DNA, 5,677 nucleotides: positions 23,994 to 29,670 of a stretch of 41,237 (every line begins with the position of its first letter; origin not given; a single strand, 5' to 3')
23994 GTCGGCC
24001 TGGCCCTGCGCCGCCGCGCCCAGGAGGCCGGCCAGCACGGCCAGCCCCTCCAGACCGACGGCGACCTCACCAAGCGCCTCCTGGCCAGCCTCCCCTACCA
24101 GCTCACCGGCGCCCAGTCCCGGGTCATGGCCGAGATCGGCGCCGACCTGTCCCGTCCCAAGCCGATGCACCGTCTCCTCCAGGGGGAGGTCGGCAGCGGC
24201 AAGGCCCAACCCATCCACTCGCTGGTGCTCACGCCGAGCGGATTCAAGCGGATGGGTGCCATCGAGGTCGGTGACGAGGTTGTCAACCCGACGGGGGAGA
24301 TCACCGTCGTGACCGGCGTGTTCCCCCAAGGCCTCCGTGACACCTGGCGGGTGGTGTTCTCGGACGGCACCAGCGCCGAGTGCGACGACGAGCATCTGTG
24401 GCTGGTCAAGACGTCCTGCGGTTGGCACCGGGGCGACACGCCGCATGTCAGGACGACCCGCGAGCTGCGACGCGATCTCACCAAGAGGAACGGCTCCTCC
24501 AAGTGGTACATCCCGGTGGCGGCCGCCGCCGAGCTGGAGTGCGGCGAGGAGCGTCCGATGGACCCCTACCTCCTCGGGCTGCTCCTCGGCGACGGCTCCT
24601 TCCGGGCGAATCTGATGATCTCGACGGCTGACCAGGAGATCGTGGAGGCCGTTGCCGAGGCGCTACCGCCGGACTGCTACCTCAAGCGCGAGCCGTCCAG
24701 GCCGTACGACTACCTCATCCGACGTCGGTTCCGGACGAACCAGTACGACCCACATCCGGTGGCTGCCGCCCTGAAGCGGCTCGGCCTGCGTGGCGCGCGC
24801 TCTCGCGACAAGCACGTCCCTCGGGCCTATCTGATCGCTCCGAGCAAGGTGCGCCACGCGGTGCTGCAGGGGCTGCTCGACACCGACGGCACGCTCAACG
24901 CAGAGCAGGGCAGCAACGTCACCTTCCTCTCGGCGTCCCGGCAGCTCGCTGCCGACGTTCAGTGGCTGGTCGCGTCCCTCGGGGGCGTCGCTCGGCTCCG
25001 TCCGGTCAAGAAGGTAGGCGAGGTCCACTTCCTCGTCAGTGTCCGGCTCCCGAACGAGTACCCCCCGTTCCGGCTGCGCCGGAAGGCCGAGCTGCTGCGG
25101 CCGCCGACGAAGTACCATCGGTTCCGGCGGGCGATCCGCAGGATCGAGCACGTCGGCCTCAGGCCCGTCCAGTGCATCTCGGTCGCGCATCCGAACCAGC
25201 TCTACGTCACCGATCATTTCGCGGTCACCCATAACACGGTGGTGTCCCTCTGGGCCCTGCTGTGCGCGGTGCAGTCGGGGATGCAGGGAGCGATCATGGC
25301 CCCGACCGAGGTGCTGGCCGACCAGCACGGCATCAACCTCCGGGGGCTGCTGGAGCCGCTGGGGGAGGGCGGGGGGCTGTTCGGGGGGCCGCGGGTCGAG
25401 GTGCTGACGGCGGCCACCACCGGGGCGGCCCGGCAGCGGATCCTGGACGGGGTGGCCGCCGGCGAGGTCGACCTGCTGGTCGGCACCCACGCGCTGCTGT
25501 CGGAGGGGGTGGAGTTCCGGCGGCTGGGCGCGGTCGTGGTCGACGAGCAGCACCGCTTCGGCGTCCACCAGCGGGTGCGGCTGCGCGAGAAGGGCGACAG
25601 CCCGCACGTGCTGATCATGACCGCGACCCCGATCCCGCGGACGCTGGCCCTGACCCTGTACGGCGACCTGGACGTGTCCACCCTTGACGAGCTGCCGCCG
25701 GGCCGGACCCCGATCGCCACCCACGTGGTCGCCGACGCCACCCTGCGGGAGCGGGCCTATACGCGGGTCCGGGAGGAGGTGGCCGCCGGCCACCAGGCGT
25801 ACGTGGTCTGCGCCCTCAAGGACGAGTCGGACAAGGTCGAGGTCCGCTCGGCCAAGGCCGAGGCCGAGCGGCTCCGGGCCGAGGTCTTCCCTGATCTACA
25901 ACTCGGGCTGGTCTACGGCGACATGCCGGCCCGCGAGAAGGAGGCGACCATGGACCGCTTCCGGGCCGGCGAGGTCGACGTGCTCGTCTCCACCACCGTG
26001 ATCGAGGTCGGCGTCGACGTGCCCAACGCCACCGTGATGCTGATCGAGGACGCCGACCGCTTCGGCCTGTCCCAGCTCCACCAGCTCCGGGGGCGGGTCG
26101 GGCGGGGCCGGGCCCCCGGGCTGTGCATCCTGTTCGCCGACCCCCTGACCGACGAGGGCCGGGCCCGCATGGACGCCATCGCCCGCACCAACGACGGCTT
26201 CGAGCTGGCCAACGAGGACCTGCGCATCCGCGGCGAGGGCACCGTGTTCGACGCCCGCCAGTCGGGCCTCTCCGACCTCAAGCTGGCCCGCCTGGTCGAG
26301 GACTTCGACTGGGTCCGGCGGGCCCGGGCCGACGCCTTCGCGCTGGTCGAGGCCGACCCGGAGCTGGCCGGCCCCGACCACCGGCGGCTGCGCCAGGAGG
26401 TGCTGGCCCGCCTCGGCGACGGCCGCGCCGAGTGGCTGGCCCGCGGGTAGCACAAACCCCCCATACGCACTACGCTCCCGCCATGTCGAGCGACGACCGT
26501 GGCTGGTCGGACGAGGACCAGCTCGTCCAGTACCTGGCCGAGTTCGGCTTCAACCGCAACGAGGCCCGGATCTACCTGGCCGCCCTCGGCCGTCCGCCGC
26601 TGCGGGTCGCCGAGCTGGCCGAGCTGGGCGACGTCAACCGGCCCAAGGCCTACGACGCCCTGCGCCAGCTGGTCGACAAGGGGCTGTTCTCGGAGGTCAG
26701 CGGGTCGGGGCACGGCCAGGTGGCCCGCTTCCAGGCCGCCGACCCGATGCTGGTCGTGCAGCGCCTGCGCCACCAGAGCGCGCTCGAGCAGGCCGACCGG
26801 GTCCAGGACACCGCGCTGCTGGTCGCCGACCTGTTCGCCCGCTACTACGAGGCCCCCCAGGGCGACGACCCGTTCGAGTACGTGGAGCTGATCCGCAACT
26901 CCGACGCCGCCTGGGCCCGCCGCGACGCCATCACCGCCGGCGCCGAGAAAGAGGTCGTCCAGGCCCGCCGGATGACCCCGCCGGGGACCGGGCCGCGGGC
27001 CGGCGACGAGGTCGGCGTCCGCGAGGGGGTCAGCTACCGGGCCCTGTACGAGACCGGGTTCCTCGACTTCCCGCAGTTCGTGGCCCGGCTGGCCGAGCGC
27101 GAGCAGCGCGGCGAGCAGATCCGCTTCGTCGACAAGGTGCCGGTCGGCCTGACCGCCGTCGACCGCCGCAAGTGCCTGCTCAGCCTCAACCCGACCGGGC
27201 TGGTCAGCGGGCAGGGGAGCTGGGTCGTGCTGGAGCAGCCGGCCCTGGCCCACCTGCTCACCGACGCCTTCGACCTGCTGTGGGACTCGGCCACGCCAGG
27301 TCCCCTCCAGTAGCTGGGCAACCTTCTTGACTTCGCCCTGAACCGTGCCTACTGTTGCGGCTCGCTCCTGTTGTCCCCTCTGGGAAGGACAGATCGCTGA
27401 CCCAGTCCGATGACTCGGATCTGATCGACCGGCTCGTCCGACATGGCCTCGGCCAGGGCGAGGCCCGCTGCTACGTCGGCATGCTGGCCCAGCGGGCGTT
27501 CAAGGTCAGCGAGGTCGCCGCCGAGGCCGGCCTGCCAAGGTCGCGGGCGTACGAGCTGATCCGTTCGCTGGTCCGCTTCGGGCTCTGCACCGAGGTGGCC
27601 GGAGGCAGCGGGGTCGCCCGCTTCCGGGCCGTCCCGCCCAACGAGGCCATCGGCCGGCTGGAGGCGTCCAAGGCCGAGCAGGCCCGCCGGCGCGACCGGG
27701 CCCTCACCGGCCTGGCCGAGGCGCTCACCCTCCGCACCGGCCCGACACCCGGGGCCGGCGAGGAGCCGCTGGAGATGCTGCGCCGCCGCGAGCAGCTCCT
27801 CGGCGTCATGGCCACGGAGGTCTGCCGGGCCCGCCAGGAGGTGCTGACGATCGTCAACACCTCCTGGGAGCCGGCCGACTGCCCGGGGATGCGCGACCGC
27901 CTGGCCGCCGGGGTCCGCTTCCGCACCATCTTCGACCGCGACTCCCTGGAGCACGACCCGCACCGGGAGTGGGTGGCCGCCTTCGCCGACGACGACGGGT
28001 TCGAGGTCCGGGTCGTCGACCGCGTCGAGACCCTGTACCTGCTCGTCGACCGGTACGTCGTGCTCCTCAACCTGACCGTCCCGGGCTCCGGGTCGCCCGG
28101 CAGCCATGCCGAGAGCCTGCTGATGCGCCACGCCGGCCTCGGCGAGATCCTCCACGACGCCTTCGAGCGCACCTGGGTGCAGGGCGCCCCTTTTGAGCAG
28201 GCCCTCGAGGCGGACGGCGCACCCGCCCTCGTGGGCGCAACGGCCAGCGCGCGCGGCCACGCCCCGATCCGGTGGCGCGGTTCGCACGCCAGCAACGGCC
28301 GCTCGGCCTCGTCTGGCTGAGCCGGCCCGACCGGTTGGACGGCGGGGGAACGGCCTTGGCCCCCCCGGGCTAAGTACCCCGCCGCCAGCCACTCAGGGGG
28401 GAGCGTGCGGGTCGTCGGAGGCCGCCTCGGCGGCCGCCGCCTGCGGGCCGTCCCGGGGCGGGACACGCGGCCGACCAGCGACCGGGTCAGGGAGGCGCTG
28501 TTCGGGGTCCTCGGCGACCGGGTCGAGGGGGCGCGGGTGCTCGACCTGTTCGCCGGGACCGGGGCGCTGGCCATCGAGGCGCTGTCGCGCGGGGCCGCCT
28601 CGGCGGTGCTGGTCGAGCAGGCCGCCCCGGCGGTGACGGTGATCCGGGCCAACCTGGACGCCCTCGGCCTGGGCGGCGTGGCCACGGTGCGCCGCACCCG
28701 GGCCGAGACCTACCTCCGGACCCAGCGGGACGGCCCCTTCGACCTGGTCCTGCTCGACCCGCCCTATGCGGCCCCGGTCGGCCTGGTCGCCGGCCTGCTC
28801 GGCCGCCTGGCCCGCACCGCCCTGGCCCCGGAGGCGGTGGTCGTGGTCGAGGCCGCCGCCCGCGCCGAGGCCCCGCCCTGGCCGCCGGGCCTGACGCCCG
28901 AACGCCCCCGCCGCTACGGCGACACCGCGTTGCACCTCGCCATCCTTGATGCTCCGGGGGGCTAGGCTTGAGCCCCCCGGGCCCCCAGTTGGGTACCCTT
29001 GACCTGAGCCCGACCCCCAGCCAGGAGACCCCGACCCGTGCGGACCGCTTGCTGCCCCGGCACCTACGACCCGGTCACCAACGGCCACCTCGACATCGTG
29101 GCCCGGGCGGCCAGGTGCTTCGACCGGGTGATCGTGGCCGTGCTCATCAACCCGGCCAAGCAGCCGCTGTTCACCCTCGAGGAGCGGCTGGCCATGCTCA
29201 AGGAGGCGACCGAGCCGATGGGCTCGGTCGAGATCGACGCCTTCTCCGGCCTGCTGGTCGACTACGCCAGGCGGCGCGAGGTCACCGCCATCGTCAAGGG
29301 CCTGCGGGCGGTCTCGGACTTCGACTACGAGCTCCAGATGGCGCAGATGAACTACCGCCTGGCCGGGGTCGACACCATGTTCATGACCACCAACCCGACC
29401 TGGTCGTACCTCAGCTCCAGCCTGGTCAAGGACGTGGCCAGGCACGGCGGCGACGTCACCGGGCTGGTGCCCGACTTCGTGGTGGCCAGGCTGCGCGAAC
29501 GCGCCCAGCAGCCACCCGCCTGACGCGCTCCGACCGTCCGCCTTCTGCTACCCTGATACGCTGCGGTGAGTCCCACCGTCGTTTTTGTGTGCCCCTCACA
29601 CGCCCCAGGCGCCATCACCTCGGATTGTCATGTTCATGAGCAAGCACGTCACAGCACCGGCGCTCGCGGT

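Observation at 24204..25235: Class-3-type (Ala1 / Trp-Cys-Thr) intein with an intact-looking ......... endonuclease splits the RecG Walker A motif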

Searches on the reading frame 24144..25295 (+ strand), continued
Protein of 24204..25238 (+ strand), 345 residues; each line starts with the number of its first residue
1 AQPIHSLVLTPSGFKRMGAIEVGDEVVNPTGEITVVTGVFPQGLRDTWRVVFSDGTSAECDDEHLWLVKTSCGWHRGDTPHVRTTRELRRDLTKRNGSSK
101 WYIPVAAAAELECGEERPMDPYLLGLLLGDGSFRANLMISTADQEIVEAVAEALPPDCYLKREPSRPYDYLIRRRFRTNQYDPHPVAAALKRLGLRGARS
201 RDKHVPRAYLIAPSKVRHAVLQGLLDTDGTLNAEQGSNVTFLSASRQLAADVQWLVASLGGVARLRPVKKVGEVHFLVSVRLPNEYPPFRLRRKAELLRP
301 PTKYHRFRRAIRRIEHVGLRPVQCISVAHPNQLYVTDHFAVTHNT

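Call 35: find_related_loci(query=A3, collection=genome_contigs, flank=4000)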
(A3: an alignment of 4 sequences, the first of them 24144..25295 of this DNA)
Query A3 (384 aa) in genome_contigs; peptide patterns used: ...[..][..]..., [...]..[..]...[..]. (x = any residue, [..] = any of these).
600 stretches matched a pattern (row limit reached: there are more); 141 encode a relative of the query (tblastn E <= 1e-3); the best 80 are kept; 80 distinct loci.
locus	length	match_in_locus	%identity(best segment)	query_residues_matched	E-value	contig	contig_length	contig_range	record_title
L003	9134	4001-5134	59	1-384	5e-140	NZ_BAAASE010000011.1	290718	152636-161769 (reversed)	Streptomyces coeruleofuscus strain JCM 4358 sequence11, whole genome shotgun sequence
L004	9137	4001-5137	57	1-384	1e-138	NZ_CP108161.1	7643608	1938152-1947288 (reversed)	Streptomyces sp. NBC_00158 chromosome, complete genome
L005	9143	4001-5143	58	1-384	5e-136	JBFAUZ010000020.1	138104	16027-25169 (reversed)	Spirillospora sp. NPDC052242 NPDC052242_104_D7.ctg-0020, whole genome shotgun sequence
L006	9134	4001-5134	58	1-384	8e-136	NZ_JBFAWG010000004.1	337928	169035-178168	Streptomyces sp. NPDC052107 NPDC052107_146_B4.ctg-0004, whole genome shotgun sequence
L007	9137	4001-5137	58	1-384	4e-135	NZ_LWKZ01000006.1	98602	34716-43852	Streptomyces sp. CB02923 scaffold14, whole genome shotgun sequence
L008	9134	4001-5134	58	1-384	5e-135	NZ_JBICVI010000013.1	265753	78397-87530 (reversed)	Streptomyces sp. NPDC048710 NPDC048710_410_C1.ctg-0013, whole genome shotgun sequence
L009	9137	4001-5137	57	1-384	3e-134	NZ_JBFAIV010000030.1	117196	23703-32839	Streptomyces sp. NPDC050610 NPDC050610_298_C6.ctg-0030, whole genome shotgun sequence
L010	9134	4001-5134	57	1-384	9e-134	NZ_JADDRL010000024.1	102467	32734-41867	Streptomyces olivochromogenes strain A53 24, whole genome shotgun sequence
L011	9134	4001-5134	57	1-384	2e-133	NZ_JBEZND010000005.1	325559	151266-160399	Streptomyces sp. NPDC048106 NPDC048106_146_F5.ctg-0005, whole genome shotgun sequence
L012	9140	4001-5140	54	1-384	8e-127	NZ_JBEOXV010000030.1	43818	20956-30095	Kitasatospora sp. NPDC002040 NPDC002040_79_D9.ctg-0030, whole genome shotgun sequence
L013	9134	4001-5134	58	1-384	1e-134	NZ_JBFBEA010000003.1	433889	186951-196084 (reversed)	Streptomyces sp. NPDC093544 NPDC093544_189_C6.ctg-0003, whole genome shotgun sequence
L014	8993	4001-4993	52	1-384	4e-115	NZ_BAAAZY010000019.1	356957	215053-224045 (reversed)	Streptomyces shaanxiensis strain JCM 16925 sequence19, whole genome shotgun sequence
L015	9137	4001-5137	54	1-384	6e-115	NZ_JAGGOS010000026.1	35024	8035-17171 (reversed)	Streptomyces sp. ISL-36 ISL36_27, whole genome shotgun sequence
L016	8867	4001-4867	43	1-384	4e-74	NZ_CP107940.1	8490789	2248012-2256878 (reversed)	Streptomyces sp. NBC_00400 chromosome, complete genome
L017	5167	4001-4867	57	1-384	2e-52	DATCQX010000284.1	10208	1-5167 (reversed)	MAG TPA_asm: Streptomyces sp. isolate SMAG_U7264 k141_773375, whole genome shotgun sequence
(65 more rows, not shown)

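Call 42: find_encoding_contigs(protein=P0001, flank=6000, max_places=3)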
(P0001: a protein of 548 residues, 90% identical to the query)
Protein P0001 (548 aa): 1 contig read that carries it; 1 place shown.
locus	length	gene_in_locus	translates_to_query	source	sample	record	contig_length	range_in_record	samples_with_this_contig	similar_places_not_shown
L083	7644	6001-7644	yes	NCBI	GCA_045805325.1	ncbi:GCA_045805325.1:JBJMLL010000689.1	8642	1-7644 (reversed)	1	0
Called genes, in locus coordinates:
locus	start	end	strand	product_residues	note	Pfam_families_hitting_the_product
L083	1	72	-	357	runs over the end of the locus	PF00890:FAD_binding_2 (weak), PF01494:FAD_binding_3 (weak), PF01946:Thi4 (weak), PF07992:Pyr_redox_2 (weak), PF12831:FAD_oxidored (weak), PF13450:NAD_binding_8, PF01593:Amino_oxidase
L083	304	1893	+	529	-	PF00171:Aldedh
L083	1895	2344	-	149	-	PF01243:PNPOx_N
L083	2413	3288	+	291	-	PF08543:Phos_pyr_kin, PF00294:PfkB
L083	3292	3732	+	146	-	PF00293:NUDIX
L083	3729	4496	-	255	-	PF20092:DUF6483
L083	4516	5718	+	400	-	PF01594:AI-2E_transport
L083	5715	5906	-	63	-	PF00830:Ribosomal_L28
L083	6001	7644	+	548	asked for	PF17191:RecG_wedge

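Call 43: find_encoding_contigs(protein=P0002, flank=3000, max_places=3)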
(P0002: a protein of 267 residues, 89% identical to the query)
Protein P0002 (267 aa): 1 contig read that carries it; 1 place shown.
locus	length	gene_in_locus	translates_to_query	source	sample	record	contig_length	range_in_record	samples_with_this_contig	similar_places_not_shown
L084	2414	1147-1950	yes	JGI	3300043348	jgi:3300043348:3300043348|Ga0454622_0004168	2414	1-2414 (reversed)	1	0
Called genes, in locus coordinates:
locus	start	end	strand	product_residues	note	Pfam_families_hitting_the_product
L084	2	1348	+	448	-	?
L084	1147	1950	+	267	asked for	PF14528:LAGLIDADG_3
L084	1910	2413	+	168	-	?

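Call 44: predict_structure(alignment_id=A1)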
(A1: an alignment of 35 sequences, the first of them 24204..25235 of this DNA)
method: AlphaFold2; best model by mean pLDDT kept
length: 344 residues; sequences in the alignment: 35
mean_pLDDT: 94.3   pTM: 0.92
mean pLDDT of the five models: 94.3, 94.1, 93.8, 93.0, 92.9
residues with pLDDT >= 90: 298; 70-90: 39; 50-70: 7; < 50: 0
segments of 3 or more residues with pLDDT < 50: none
pLDDT, mean of each block of 10 residues (from residue 1): 97 98 98 98 98 96 95 80 95 74 95 97 98 95 97 97 96 86 93 97 98 98 98 88 98 98 96 97 95 92 79 97 97 96 90
secondary structure, 60 per line:
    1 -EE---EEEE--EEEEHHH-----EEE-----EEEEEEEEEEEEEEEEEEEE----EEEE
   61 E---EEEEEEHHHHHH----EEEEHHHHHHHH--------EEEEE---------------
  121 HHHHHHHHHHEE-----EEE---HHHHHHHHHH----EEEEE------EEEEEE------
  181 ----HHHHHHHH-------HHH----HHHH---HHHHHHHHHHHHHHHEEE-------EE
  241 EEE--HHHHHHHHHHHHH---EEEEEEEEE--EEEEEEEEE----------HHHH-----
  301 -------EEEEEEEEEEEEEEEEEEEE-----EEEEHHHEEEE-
elements in order: E7-10 E13-16 E25-27 E33-52 E57-61 E65-70 H71-76 E81-84 H85-92 E101-105 H121-130 E138-140 H144-153 E158-162 E169-174 H185-192 H207-210 H214-228 E229-231 E239-243 H246-258 E262-270 E273-281 H292-295 E308-327 E333-336 E340-343

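Call 48: fold_search(model_id=the predicted structure, library=pdb)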
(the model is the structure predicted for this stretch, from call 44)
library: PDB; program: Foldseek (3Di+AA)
matches with E <= 10: 623; with E <= 0.001: 65
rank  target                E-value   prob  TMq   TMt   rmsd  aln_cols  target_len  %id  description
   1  7qsu                  3.1e-17  1.00  0.64  0.60   5.9       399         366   14  Crystal structure of homing endonuclease-associated TliVMA intein (C1A, d333-339) (released 2022-03-30)
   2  1ef0_A                2.5e-16  1.00  0.74  0.61   5.4       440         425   16  CRYSTAL STRUCTURE OF PI-SCEI MINIPRECURSOR (released 2000-06-07)
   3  1vde_B                2.9e-16  1.00  0.75  0.61   6.5       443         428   17  PI-SCEI, A HOMING ENDONUCLEASE WITH PROTEIN SPLICING ACTIVITY (released 1998-04-08)
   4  1vde_A                1.0e-15  1.00  0.74  0.61   5.7       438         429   16  PI-SCEI, A HOMING ENDONUCLEASE WITH PROTEIN SPLICING ACTIVITY (released 1998-04-08)
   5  1lwt_A                2.7e-15  1.00  0.77  0.61   5.9       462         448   16  Crystal structure of the intein homing endonuclease PI-SceI bound to its substrate DNA (Ca2+ free) (released 2002-09-27)
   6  1jva_B                6.9e-15  1.00  0.74  0.61   6.3       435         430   16  CRYSTAL STRUCTURE OF THE VMA1-DERIVED ENDONUCLEASE BEARING THE N AND C EXTEIN PROPEPTIDES (released 2002-08-29)
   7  7qss                  7.7e-15  1.00  0.61  0.51   9.4       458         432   14  Crystal structure of homing endonuclease-associated TliVMA intein (C1A) (released 2022-03-30)
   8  1dfa                  1.1e-14  1.00  0.71  0.61   5.6       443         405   17  CRYSTAL STRUCTURE OF PI-SCEI IN C2 SPACE GROUP (released 1999-12-08)
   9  1um2_A                1.3e-14  1.00  0.72  0.61   6.5       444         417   17  Crystal Structure of the Vma1-Derived Endonuclease with the Ligated Extein Segment (released 2004-09-22)
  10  1um2_B                1.7e-14  1.00  0.75  0.63   6.2       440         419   16  Crystal Structure of the Vma1-Derived Endonuclease with the Ligated Extein Segment (released 2004-09-22)
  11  1jva_A                1.7e-13  1.00  0.74  0.61   6.3       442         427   16  CRYSTAL STRUCTURE OF THE VMA1-DERIVED ENDONUCLEASE BEARING THE N AND C EXTEIN PROPEPTIDES (released 2002-08-29)
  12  1lws_A                1.7e-13  1.00  0.73  0.60   5.0       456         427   17  Crystal structure of the intein homing endonuclease PI-SceI bound to its recognition sequence (released 2002-09-27)
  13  1ef0_B                3.6e-13  1.00  0.72  0.64   5.6       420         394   16  CRYSTAL STRUCTURE OF PI-SCEI MINIPRECURSOR (released 2000-06-07)
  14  7qst                  1.6e-12  1.00  0.62  0.59   8.1       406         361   16  Crystal structure of homing endonuclease-associated PhoVMA intein (C1A) (released 2022-03-30)
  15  1dq3                  2.3e-11  1.00  0.60  0.47   8.4       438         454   13  CRYSTAL STRUCTURE OF AN ARCHAEAL INTEIN-ENCODED HOMING ENDONUCLEASE PI-PFUI (released 2000-07-05)
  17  6bs8_B                2.2e-06  1.00  0.31  0.80  11.5       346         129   13  The class 3 DnaB intein from Mycobacterium smegmatis (released 2018-11-21)
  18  6riy_A                2.8e-06  1.00  0.31  0.77   8.6       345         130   13  Crystal structure of MchDnaB-1 intein (N145AA) (released 2020-05-13)
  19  6riy_B                2.9e-06  1.00  0.30  0.76  11.4       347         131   13  Crystal structure of MchDnaB-1 intein (N145AA) (released 2020-05-13)
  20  6bs8_C                3.9e-06  1.00  0.31  0.83   9.9       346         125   12  The class 3 DnaB intein from Mycobacterium smegmatis (released 2018-11-21)
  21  6rix_B                4.7e-06  1.00  0.31  0.79  11.2       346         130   12  Crystal structure of MchDnaB-1 intein (released 2020-05-13)
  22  6bs8_A                4.9e-06  1.00  0.22  0.58   1.8        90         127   36  The class 3 DnaB intein from Mycobacterium smegmatis (released 2018-11-21)
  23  6rix_A                5.9e-06  1.00  0.31  0.78   9.8       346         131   14  Crystal structure of MchDnaB-1 intein (released 2020-05-13)
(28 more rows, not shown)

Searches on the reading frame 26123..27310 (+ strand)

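Call 57: search_protein_families(library=pfam, proteins=[window:26123-27310:+], max_evalue=0.0001)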
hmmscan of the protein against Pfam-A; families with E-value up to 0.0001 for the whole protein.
window:26123-27310:+ (396 aa): 1 family
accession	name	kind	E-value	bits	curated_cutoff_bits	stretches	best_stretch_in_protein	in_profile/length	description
PF01978.25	TrmB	-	3e-12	46.6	25.6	1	138-208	1-67/68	Sugar-specific transcriptional regulator TrmB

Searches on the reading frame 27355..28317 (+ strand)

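Call 57: search_protein_families(library=pfam, proteins=[window:27355-28317:+], max_evalue=0.0001)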
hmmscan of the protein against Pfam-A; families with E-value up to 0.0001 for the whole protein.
window:27355-28317:+ (321 aa): 2 families
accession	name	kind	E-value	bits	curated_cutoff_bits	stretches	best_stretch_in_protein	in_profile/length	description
PF01978.25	TrmB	-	2.2e-12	47.1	25.6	1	29-96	3-68/68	Sugar-specific transcriptional regulator TrmB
PF09339.16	HTH_IclR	-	1.2e-05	25.4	22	1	47-77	17-47/52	IclR helix-turn-helix domain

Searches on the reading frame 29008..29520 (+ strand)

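Call 57: search_protein_families(library=pfam, proteins=[window:29008-29520:+], max_evalue=0.0001)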
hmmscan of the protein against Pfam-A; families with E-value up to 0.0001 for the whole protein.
window:29008-29520:+ (171 aa): 1 family
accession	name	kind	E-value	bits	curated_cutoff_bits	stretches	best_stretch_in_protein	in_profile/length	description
PF01467.32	CTP_transf_like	-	4.1e-26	92.2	21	1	16-141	2-131/133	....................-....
